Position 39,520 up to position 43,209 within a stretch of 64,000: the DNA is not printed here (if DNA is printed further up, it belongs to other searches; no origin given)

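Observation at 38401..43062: Orphan three-gene envelope module built around a giant, highly divergent secretin-like protein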

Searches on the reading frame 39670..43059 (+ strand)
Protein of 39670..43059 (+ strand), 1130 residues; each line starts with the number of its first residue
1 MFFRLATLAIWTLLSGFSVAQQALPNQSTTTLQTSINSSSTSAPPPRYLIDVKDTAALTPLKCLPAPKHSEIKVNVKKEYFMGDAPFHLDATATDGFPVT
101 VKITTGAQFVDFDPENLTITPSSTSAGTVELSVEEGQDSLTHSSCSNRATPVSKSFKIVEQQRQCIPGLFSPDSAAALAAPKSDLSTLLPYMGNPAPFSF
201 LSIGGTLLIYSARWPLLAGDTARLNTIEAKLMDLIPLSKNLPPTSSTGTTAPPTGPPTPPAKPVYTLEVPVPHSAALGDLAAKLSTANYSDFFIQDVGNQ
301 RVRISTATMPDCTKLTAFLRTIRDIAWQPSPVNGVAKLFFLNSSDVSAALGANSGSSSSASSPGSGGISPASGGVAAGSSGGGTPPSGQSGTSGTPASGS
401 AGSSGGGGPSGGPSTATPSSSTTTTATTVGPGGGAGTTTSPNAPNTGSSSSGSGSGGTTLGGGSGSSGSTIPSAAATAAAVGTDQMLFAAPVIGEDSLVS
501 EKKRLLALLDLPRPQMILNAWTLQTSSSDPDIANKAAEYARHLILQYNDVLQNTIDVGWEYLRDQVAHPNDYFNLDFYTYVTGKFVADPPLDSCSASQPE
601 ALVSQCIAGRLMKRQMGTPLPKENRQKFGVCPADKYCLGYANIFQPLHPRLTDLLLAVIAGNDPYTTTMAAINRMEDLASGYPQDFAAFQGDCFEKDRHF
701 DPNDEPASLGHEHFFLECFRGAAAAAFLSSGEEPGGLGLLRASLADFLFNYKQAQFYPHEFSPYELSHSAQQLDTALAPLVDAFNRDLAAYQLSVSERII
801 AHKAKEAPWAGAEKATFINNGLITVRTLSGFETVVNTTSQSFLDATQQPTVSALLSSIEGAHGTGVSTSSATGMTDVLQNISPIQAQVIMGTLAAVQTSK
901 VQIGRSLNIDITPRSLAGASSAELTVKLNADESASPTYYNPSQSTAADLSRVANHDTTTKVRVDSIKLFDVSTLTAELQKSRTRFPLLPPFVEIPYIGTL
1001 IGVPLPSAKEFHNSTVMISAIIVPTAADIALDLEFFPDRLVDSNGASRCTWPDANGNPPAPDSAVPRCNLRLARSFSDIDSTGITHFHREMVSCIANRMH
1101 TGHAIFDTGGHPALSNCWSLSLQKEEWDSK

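Call 3: search_protein_families(library=pfam, proteins=[window:39670-43059:+], max_evalue=1)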
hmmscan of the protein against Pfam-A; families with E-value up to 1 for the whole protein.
window:39670-43059:+ (1130 aa): 0 families

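Call 4: search_protein_families(library=ncbifam, proteins=[window:39670-43059:+], max_evalue=1)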
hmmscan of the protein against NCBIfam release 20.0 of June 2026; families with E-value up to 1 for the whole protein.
window:39670-43059:+ (1130 aa): 0 families

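Call 8: find_homologous_proteins(query=window:39670-43059:+, max_evalue=0.001)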
Query window:39670-43059:+ (1130 aa): 11 proteins with E <= 0.001 among 8000 candidates.
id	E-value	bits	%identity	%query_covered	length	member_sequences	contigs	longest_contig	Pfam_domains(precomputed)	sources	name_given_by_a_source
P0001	2.6e-282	958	47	95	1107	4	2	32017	-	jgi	jgi:hypothetical protein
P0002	1.8e-280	952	57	55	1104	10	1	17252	-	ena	-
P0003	5.9e-279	946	56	59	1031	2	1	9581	-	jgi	jgi:hypothetical protein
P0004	1.3e-256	872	43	97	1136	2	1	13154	-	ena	-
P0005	3.9e-200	686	44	58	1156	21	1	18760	-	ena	-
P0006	6.0e-198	678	44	55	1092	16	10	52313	-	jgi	jgi:hypothetical protein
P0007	1.6e-160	554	38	56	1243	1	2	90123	-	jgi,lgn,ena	jgi:hypothetical protein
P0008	2.9e-151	524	48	21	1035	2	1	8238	-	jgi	jgi:hypothetical protein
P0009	9.9e-149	515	38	55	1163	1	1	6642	-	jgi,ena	-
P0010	2.6e-134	468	50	19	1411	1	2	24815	-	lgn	-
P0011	2.2e-106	375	38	58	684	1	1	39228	-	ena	-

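Call 9: find_encoding_contigs(protein=P0001, flank=10000, max_places=3)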
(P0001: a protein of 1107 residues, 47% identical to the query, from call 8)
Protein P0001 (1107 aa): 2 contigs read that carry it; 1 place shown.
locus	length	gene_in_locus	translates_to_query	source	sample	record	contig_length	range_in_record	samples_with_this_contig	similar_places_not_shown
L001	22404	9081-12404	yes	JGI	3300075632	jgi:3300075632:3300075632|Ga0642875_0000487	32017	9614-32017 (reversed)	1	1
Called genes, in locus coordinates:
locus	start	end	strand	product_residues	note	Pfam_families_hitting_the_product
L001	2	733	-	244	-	?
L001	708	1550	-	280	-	PF04185:Phosphoesterase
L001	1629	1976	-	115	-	-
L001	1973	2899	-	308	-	-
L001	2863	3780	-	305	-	PF05990:DUF900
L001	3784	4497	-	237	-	-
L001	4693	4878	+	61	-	-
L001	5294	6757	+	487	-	-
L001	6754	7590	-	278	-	-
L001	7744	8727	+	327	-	-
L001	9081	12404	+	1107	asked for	-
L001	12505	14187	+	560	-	PF01734:Patatin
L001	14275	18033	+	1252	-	PF12770:CHAT, PF13432:TPR_16 (faint), PF00931:NB-ARC (weak), PF00515:TPR_1 (faint), PF07719:TPR_2 (faint), PF13181:TPR_8 (faint), PF17874:TPR_MalT (faint), PF13424:TPR_12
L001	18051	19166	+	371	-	-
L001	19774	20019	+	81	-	-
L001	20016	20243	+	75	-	-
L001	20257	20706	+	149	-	-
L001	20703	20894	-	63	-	-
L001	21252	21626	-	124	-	-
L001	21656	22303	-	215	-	PF00056:Ldh_1_N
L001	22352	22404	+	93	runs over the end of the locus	-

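Call 10: find_encoding_contigs(protein=P0007, flank=10000, max_places=3)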
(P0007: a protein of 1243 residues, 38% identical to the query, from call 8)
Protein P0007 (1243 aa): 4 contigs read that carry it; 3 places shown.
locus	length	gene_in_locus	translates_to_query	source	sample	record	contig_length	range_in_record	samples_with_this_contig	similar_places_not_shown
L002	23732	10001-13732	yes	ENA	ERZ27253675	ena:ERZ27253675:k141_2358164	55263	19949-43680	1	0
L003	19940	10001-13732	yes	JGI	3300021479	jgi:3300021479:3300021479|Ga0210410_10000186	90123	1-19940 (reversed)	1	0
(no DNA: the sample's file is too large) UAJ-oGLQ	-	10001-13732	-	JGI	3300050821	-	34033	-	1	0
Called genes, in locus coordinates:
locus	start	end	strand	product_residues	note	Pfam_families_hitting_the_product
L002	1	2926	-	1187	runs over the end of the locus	PF20248:DUF6603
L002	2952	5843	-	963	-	PF13091:PLDc_2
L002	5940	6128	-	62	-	-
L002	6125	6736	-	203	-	-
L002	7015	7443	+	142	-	-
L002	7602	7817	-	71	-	-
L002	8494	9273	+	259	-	-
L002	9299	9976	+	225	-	-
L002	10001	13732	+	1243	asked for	-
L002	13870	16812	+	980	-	PF01734:Patatin, PF11856:DUF3376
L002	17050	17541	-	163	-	PF03625:DUF302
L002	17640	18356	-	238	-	PF01738:DLH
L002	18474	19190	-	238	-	PF00561:Abhydrolase_1 (faint), PF12695:Abhydrolase_5 (faint), PF12697:Abhydrolase_6, PF12146:Hydrolase_4 (weak)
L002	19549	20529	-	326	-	PF00165:HTH_AraC, PF12833:HTH_18, PF00165:HTH_AraC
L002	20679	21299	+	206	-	PF00440:TetR_N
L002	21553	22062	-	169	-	-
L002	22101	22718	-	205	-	-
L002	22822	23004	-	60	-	PF03743:TrbI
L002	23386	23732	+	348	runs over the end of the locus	PF00145:DNA_methylase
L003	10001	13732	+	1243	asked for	-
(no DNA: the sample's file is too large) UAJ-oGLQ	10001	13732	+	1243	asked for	-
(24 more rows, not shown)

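Call 11: find_encoding_contigs(protein=P0006, flank=10000, max_places=3)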
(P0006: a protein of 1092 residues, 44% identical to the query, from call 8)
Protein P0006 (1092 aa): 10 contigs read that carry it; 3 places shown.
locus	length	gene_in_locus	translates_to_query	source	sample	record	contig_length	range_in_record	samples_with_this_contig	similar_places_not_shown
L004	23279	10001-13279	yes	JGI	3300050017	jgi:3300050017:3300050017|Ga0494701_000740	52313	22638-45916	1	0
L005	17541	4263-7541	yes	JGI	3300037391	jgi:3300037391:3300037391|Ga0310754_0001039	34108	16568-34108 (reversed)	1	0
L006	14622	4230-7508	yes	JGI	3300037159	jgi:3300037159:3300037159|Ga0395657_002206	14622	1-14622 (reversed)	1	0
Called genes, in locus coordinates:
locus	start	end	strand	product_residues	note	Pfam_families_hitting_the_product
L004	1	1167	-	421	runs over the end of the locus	-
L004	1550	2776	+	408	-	PF02055:Glyco_hydro_30, PF02057:Glyco_hydro_59 (weak), PF17189:Glyco_hydro_30C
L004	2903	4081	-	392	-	PF24575:TPR_Slam (faint), PF03704:BTAD (faint), PF13432:TPR_16, PF14559:TPR_19 (weak), PF13414:TPR_11, PF23914:TPR_CcmH_CycH, PF13414:TPR_11 (weak), PF14559:TPR_19, +14 more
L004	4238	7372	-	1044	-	PF13620:CarboxypepD_reg (weak), PF25183:OMP_b-brl_4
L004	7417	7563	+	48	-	-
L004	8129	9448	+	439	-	-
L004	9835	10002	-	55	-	-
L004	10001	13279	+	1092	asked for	-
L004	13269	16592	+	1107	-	-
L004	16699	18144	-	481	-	PF07394:DUF1501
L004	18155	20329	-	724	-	PF07583:PSCyt2, PF07587:PSD1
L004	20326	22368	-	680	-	PF04151:PPC (faint)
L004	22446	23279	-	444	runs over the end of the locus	PF24807:WD40_CDC20-Fz, PF25175:Beta-prop_WDR5, PF23381:Beta-prop_IFT122_1st, PF25174:Beta-prop_THOC3, PF25173:Beta-prop_WDR3_1st, PF24814:WD40_Prp19, PF24807:WD40_CDC20-Fz, PF25391:WD40_Gbeta, +36 more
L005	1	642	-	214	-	?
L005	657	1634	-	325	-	PF13620:CarboxypepD_reg (weak), PF25183:OMP_b-brl_4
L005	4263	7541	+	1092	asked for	-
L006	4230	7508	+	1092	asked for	-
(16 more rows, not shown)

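Call 21: find_encoding_contigs(protein=P0004, flank=8000, max_places=2)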
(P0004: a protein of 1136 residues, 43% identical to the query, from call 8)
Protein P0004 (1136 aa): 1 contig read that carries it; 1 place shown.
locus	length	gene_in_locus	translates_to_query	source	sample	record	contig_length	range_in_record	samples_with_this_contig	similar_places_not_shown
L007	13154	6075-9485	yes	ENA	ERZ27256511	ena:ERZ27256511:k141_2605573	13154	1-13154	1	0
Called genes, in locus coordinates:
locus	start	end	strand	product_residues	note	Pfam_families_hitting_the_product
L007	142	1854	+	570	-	-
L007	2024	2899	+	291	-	PF08543:Phos_pyr_kin, PF00294:PfkB (weak)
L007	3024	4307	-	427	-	PF01979:Amidohydro_1, PF12890:DHOase, PF07969:Amidohydro_3 (weak), PF19799:DUF6282 (faint)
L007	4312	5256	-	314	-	PF02729:OTCace_N, PF00185:OTCace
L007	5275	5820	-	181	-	PF00156:Pribosyltran, PF14681:UPRTase (weak)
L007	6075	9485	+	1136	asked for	-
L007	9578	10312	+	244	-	PF01734:Patatin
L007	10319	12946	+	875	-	-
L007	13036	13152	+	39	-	?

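Call 22: find_encoding_contigs(protein=P0005, flank=8000, max_places=2)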
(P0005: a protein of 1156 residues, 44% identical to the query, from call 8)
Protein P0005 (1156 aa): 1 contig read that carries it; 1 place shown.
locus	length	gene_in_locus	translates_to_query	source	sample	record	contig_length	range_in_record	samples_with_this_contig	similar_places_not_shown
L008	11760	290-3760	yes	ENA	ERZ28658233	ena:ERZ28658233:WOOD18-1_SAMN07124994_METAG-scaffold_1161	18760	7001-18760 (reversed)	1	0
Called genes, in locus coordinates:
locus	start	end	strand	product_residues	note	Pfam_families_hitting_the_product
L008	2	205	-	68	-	?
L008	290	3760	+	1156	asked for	-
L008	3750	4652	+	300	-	-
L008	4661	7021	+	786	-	-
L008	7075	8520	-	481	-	PF07394:DUF1501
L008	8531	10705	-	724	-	PF07583:PSCyt2, PF07587:PSD1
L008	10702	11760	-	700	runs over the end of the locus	PF04151:PPC (faint)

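Call 23: find_encoding_contigs(protein=P0010, flank=8000, max_places=2)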
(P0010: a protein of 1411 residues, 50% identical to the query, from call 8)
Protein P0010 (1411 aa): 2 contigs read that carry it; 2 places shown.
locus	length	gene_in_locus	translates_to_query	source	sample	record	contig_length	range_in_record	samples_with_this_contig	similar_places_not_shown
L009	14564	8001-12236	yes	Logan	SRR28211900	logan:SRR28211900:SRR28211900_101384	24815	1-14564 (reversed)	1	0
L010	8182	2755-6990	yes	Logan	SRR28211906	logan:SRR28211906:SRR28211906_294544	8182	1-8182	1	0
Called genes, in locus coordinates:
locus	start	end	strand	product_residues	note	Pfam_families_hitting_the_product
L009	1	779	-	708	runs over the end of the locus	PF00656:Peptidase_C14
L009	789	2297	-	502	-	-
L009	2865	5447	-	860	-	-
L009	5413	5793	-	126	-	-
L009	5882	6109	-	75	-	-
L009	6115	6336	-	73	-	-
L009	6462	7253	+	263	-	-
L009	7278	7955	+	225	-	-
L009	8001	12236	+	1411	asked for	-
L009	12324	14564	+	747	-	?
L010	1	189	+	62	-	?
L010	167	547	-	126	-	-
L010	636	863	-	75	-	-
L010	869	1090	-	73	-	-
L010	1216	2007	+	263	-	-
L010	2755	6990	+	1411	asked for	-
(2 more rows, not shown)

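Call 45: search_protein_families(library=pfam, proteins=[L004:13269-16589:+, L002:13870-16809:+, L002:9299-9973:+, L002:8494-9270:+, L004:8129-9445:+, L001:7744-8724:+], max_evalue=0.01)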
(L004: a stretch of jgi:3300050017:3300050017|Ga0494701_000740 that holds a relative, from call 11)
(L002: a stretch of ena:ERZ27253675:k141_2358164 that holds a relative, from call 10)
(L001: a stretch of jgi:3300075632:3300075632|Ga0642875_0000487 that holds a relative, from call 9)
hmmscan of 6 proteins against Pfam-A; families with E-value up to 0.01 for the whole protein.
L004:13269-16589:+ (1107 aa): 1 family
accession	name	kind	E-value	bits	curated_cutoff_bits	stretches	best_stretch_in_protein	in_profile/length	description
PF01734.28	Patatin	-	0.00058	20.5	27.7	1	41-85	3-45/191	Patatin-like phospholipase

L002:13870-16809:+ (980 aa): 2 families
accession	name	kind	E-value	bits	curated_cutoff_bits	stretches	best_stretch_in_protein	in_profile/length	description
PF11856.13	DUF3376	-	9e-32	111.5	25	2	669-756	316-406/514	Protein of unknown function (DUF3376)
PF01734.28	Patatin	-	2.4e-10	41.4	27.7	1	59-353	5-190/191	Patatin-like phospholipase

L002:9299-9973:+ (225 aa): 0 families

L002:8494-9270:+ (259 aa): 0 families

L004:8129-9445:+ (439 aa): 0 families

L001:7744-8724:+ (327 aa): 0 families

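Call 50: predict_structure(alignment_id=A3)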
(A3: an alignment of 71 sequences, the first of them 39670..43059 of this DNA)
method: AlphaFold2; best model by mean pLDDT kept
length: 1130 residues; sequences in the alignment: 71
mean_pLDDT: 75.3   pTM: 0.68
mean pLDDT of the five models: 75.3, 72.5, 70.3, 69.7, 68.4
residues with pLDDT >= 90: 343; 70-90: 431; 50-70: 153; < 50: 203
segments of 3 or more residues with pLDDT < 50: 1-7, 12-43, 57-67, 139-146, 246-250, 354-470, 809-812, 863-875
pLDDT, mean of each block of 10 residues (from residue 1): 47 39 36 35 64 63 46 92 88 89 93 94 87 78 54 90 79 62 72 86 85 88 88 76 51 53 82 88 91 92 92 91 89 76 86 48 35 34 37 34 36 36 35 37 33 31 39 80 86 76 76 80 85 88 90 93 96 96 96 84 92 94 95 97 90 95 96 83 76 90 60 89 93 92 97 87 86 95 93 87 71 63 72 77 68 64 47 49 59 63 82 78 87 78 75 84 87 79 75 64 79 87 89 93 91 88 82 92 94 94 82 82 65
secondary structure, 60 per line:
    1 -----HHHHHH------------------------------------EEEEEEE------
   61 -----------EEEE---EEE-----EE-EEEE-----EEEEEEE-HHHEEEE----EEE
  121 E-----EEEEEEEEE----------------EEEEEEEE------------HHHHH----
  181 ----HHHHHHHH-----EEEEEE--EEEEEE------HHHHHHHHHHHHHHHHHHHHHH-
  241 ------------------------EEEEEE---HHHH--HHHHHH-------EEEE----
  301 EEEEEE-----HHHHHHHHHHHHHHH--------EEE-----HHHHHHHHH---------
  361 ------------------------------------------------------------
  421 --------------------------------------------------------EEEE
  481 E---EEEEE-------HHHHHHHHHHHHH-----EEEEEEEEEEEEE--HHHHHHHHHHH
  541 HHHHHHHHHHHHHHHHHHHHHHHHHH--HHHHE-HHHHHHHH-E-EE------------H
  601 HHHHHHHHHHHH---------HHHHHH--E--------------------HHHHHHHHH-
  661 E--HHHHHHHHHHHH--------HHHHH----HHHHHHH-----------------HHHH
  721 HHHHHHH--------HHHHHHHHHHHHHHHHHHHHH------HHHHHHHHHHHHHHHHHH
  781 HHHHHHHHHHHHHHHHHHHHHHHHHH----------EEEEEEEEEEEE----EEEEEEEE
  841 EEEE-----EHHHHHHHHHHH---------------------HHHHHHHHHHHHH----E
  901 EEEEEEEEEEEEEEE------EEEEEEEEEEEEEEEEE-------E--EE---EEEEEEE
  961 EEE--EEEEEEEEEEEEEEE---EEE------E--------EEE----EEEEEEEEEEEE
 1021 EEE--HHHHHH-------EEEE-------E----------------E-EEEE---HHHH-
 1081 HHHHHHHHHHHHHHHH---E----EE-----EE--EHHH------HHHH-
elements in order (helices of 4 or more, strands of 3 or more residues): H6-11 E48-54 E72-75 E79-81 E90-93 E99-105 E110-113 E118-121 E127-135 E152-159 H172-176 H185-192 E198-203 E206-211 H218-239 E265-270 H274-277 H280-285 E293-296 E301-306 H312-326 E335-337 H343-351 E477-481 E485-489 H497-509 E515-527 H530-566 H569-572 H575-582 H600-612 H622-627 H651-659 H664-675 H684-688 H693-699 H717-727 H736-756 H763-806 E817-828 E833-844 H851-861 H883-895 E900-915 E922-938 E954-963 E966-980 E984-986 E1002-1004 E1009-1023 H1026-1031 E1039-1042 E1069-1072 H1076-1079 H1081-1096 H1126-1129
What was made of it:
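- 39670..43062 (+): g3: 1130-aa secreted, highly divergent secretin-like protein (whole CDS including stop). AF2 model pLDDT 75.3, pTM 0.68 (call 50).
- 39811..40146 (+): Ig-like beta-sandwich domain (aa 48-159). All-beta in the AF2 model with pLDDT about 90 (call 50).
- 40183..40647 (+): Two alpha/beta modules (aa 172-239 and 265-326). The second has the beta-alpha-beta-beta-alpha order of secretin N-domains. Secondary structure in call 50.
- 40672..41196 (+): N3-like domain (aa 335-351 plus 477-509) split by the disordered Ser/Gly/Thr insertion (aa 354-470, nt 40729-41079). It ends at the LDLPRPQ junction. Call 50 shows beta 335-337, alpha 343-351, a stretch with pLDDT below 50 at 354-470, then beta 477-481, beta 485-489 and alpha 497-509.
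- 41212..41250 (+): First long beta-strand of the secretin-like core (aa 515-527, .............). Call 50.
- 41257..42087 (+): 277-residue helical insertion (aa 530-806). Two long helices (530-566 and 763-806) flank a globular helical part with conserved Cys (C631, C637, C693, C718). Call 50 (pLDDT mostly 85-97).
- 42118..42774 (+): Beta-hairpin-rich secretin-like core (aa 817-1035). Includes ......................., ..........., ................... and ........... Long strands at 817-844, 900-938, 954-980 and 1009-1023 (call 50).
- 42775..43059 (+): C-terminal Cys-rich domain (aa 1036-1130), positionally equivalent to a secretin S domain. Call 50 (helix 1081-1096).
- On Secretin superfamily: The AF2 secondary-structure order fits for aa 265-326 and for the split 335-509 domain (call 50). 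Helices 851-861 and 883-895 are candidates (call 50).
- Checked: The Ser/Gly/Thr stretch corresponds to residues 354-470, which are disordered in the model (pLDDT below 50, call 50).
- An N-terminal Ig-like domain and Ser/Thr-rich low-complexity stretches are typical of surface proteins (call 50).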
